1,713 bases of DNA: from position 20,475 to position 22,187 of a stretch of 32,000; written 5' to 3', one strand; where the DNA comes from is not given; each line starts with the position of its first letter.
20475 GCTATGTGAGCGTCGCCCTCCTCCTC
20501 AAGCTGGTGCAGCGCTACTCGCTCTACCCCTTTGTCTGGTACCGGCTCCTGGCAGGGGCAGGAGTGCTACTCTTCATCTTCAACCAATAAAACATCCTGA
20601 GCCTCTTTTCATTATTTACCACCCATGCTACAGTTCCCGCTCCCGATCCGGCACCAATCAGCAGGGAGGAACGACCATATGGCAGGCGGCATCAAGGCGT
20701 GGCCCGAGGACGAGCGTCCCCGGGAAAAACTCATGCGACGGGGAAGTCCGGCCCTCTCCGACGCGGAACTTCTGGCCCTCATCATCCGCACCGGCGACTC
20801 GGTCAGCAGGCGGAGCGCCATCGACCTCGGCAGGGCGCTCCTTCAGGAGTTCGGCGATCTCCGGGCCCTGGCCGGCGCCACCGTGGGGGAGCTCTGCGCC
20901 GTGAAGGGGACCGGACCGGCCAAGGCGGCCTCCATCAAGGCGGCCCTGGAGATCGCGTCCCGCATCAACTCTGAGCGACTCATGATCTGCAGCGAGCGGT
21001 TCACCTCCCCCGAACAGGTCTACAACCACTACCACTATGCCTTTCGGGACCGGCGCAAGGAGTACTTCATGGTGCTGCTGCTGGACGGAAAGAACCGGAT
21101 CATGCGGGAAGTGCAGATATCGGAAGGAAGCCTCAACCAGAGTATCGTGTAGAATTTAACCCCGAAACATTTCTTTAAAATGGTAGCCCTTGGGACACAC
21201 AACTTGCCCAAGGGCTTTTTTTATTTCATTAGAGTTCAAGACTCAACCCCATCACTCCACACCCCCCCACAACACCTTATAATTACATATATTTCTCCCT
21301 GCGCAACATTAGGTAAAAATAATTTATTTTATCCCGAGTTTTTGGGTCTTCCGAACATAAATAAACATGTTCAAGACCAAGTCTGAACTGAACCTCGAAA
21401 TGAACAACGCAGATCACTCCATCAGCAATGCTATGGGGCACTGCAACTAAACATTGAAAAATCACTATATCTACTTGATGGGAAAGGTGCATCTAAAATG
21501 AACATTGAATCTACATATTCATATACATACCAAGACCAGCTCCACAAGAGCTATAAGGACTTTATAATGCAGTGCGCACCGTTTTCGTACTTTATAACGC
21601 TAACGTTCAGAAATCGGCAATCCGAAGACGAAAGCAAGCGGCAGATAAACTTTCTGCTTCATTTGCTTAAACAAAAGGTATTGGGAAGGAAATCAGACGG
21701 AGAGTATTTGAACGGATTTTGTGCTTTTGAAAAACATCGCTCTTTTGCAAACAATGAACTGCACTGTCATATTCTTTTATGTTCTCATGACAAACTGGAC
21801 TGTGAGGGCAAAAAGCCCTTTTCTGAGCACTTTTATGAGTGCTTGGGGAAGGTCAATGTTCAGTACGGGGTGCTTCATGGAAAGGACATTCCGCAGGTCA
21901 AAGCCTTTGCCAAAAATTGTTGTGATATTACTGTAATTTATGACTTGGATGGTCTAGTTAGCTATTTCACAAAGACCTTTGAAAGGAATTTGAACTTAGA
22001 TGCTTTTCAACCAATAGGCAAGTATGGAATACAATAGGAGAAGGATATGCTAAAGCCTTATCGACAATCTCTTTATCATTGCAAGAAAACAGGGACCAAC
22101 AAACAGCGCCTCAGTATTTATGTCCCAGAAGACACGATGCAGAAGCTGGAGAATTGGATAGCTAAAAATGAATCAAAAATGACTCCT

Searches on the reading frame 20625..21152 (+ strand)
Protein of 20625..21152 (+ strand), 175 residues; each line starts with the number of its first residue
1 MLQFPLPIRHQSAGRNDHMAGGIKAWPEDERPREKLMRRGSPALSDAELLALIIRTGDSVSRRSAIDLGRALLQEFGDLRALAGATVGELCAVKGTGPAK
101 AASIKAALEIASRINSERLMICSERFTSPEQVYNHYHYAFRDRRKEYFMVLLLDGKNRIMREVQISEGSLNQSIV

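Call 69: search_protein_families(library=pfam, proteins=[window:20625-21152:+], max_evalue=0.01)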
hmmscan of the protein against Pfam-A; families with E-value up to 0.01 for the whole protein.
window:20625-21152:+ (175 aa): 4 families
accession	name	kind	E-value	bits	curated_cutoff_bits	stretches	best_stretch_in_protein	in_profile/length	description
PF20582.4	UPF0758_N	-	9.7e-28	96.5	27.1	1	23-102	1-77/77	UPF0758 N-terminal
PF04002.20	RadC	-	2.3e-09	37.6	22.1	1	126-175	1-50/121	RadC-like JAB domain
PF12826.13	HHH_2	-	3.6e-05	24.3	27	1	70-106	17-53/64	Helix-hairpin-helix motif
PF14520.12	HHH_5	-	4.5e-05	24.3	27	1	69-108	15-55/57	Helix-hairpin-helix domain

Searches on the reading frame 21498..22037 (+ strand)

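Call 69: search_protein_families(library=pfam, proteins=[window:21498-22037:+], max_evalue=0.01)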
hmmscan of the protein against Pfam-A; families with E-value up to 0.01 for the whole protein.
window:21498-22037:+ (179 aa): 1 family
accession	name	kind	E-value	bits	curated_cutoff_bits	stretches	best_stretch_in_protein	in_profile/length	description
PF23343.2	REP_ORF2-G2P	-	2.1e-05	25.2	27.8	1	31-106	2-69/99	Replication-associated protein ORF2/G2P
